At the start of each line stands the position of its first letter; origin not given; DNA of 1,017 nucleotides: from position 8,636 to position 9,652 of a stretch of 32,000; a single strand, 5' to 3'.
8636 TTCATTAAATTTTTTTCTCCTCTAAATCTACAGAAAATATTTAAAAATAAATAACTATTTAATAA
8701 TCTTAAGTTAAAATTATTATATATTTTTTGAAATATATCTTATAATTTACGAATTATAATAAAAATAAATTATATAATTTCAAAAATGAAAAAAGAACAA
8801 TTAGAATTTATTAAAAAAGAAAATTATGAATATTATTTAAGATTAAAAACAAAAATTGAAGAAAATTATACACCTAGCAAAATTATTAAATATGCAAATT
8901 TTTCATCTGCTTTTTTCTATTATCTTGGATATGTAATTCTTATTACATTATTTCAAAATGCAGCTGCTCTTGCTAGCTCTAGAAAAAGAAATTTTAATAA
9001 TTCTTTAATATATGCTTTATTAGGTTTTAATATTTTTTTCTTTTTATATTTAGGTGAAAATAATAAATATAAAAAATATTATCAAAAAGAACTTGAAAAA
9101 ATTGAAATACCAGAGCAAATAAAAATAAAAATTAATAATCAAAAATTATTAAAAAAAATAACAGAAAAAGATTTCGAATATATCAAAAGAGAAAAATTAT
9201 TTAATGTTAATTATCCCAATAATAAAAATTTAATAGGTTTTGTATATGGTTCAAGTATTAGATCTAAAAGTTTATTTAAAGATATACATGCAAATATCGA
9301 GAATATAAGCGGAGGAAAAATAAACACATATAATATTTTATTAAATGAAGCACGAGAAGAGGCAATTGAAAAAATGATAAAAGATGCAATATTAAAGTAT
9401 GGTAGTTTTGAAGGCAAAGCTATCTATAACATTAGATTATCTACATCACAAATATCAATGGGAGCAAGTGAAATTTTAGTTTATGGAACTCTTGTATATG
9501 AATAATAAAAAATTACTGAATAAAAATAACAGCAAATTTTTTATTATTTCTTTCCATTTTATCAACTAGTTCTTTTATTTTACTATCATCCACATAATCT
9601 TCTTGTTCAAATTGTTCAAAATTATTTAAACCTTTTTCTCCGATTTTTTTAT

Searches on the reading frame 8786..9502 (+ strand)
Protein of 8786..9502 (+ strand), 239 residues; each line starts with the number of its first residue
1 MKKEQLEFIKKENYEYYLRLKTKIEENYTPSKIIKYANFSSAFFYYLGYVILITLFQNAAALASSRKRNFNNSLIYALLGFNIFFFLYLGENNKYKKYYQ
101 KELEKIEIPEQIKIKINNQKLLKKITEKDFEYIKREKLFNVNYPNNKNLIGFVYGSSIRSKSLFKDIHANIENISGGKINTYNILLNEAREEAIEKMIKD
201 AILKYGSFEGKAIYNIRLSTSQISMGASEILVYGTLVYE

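Call 29: search_protein_families(library=padloc, max_evalue=0.01, proteins=[window:8786-9502:+])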
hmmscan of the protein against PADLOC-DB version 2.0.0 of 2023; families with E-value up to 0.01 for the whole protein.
seq(239 aa): 0 families

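Call 30: search_protein_families(library=pfam, max_evalue=0.01, proteins=[window:8786-9502:+])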
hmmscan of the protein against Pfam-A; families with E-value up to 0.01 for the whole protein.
seq(239 aa): 2 families
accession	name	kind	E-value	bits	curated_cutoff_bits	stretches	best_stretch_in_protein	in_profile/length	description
PF01906.23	YbjQ_1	-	9.5e-20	71.6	23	1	147-237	15-101/103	Putative heavy-metal-binding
PF13347.12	MFS_2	-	0.007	15.4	27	0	32-122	134-227/427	MFS/sugar transport protein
